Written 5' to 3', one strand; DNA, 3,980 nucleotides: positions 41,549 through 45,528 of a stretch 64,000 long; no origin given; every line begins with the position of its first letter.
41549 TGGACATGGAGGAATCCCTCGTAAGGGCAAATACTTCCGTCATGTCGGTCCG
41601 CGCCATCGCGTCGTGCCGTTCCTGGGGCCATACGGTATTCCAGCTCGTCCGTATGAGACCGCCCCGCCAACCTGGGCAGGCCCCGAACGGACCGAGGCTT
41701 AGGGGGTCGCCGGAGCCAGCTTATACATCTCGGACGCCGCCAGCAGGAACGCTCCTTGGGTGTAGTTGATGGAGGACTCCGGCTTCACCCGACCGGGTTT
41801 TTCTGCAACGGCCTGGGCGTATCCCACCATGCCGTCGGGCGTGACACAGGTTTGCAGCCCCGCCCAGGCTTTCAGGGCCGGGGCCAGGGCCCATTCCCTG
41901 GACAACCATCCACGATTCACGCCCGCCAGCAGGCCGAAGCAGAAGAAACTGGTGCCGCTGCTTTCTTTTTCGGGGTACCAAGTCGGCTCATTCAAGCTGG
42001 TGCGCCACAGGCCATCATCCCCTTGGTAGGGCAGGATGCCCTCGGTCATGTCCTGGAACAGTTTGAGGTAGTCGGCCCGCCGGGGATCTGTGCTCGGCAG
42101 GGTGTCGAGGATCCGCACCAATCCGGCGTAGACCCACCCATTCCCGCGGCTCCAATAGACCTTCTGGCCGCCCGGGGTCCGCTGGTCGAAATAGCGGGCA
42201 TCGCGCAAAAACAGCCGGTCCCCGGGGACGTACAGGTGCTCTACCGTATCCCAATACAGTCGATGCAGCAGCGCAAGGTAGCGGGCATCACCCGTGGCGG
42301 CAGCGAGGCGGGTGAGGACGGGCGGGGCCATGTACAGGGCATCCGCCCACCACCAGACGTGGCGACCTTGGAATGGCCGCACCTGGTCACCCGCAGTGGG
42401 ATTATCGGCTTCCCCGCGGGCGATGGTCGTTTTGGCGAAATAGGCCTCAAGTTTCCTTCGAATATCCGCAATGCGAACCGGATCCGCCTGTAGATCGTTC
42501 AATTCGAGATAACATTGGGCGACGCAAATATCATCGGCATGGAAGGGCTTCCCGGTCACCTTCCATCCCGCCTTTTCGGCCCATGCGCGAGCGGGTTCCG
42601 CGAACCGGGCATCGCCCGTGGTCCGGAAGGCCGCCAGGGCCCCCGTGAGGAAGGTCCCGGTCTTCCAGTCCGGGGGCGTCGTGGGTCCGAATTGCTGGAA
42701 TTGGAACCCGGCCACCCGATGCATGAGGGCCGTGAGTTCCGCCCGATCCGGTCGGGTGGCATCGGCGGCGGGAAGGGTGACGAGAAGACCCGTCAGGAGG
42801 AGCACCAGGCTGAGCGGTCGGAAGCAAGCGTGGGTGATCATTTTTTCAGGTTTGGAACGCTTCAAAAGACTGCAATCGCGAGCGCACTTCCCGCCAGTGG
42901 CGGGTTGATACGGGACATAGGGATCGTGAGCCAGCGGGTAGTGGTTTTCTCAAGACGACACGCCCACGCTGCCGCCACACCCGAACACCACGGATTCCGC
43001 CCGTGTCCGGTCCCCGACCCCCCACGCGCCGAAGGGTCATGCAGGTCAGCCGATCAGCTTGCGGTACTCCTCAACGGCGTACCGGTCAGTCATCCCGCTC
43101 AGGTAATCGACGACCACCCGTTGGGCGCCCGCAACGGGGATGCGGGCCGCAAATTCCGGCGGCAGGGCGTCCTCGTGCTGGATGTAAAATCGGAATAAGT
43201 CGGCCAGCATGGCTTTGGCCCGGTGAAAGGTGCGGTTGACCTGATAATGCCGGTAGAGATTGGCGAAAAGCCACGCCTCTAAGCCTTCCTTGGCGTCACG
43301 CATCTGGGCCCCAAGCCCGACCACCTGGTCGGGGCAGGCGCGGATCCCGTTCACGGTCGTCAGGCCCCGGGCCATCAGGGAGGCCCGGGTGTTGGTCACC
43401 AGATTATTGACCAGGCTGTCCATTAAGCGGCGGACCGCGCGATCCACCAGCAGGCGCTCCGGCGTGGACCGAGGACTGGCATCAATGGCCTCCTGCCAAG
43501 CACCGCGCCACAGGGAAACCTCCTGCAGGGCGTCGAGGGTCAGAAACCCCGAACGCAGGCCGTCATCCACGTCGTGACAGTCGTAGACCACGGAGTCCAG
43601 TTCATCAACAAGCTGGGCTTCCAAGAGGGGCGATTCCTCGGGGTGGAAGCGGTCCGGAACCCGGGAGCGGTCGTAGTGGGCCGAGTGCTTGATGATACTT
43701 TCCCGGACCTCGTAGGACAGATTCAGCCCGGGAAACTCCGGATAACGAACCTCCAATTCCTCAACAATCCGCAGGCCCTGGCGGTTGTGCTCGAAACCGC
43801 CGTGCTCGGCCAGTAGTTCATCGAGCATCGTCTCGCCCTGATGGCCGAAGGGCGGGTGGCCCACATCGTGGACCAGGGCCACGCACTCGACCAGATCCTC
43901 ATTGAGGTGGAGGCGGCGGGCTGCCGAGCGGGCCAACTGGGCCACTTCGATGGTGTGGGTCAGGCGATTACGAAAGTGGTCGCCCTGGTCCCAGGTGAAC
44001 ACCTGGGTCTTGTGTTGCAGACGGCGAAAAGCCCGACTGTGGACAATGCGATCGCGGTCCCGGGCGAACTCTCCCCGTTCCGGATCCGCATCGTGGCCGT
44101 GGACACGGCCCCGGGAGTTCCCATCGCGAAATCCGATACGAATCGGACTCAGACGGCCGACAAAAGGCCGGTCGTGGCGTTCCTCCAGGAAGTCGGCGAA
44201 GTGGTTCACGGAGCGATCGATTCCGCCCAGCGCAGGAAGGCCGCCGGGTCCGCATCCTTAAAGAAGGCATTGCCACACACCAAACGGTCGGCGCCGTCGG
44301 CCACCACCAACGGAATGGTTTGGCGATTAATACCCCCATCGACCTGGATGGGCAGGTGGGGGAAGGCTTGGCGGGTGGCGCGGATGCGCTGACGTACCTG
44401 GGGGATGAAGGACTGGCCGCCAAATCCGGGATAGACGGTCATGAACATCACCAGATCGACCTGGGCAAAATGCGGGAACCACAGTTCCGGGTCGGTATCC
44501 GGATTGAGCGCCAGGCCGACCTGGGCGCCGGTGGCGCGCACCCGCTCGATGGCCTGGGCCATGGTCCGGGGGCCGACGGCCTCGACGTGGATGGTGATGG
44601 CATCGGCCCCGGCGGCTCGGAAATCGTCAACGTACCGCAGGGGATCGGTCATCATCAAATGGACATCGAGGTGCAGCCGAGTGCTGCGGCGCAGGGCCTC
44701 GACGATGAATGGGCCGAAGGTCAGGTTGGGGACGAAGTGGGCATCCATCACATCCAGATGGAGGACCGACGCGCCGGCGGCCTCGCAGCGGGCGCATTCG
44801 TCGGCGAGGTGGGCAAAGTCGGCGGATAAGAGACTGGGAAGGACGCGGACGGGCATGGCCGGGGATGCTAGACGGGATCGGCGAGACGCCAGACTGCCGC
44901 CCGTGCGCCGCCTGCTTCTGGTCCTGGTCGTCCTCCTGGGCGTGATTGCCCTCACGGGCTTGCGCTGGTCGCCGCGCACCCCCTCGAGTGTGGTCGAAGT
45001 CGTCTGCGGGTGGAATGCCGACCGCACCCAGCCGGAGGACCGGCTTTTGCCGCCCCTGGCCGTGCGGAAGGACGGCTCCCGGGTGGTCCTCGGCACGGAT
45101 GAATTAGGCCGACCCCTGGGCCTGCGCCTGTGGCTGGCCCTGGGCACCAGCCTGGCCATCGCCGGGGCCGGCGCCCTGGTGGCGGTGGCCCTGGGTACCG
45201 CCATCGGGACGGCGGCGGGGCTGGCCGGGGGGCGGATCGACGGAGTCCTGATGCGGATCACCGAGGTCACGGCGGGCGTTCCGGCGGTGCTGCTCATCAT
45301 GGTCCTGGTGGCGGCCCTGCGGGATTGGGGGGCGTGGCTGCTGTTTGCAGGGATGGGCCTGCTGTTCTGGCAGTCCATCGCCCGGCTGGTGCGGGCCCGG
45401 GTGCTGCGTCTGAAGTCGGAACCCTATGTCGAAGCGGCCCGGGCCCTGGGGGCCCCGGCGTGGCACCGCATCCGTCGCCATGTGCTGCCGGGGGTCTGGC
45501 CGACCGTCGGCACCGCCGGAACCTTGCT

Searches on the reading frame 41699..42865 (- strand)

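Call 69: search_protein_families(library=pfam, proteins=[window:41699-42865:-], max_evalue=0.0001)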
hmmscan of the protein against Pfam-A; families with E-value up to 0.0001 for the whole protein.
window:41699-42865:- (388 aa): 1 family
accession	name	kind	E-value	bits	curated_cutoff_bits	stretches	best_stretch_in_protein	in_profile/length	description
PF07470.19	Glyco_hydro_88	-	1.5e-65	222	26.6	1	48-383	10-351/352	Glycosyl Hydrolase Family 88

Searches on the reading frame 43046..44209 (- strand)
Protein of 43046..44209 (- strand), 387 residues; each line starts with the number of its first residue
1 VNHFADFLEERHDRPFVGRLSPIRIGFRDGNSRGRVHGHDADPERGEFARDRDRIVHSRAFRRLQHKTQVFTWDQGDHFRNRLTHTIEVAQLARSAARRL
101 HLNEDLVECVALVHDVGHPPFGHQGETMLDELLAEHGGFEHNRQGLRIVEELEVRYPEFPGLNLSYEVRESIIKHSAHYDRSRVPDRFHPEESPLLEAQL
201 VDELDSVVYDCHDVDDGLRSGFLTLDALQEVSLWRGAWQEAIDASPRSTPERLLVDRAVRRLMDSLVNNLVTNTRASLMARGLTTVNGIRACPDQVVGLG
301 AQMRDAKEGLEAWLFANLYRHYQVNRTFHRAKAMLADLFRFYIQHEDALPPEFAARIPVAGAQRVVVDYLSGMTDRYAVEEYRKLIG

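Call 69: search_protein_families(library=pfam, proteins=[window:43046-44209:-], max_evalue=0.0001)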
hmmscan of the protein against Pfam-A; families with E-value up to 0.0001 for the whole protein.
window:43046-44209:- (387 aa): 2 families
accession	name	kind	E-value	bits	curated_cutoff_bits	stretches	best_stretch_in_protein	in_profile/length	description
PF13286.11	HD_assoc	-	6.5e-24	84.7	22.2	1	299-384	3-91/91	Phosphohydrolase-associated domain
PF01966.28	HD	-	1.6e-17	64.3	22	1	82-207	1-113/116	HD domain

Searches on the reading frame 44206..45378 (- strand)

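Call 69: search_protein_families(library=pfam, proteins=[window:44206-45378:-], max_evalue=0.0001)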
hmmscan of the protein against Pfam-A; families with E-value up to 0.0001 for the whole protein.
window:44206-45378:- (390 aa): 1 family
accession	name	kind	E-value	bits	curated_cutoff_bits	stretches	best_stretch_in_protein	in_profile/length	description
PF00834.25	Ribul_P_3_epim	-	4.2e-65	219.3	21.1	1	179-373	2-198/198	Ribulose-phosphate 3 epimerase family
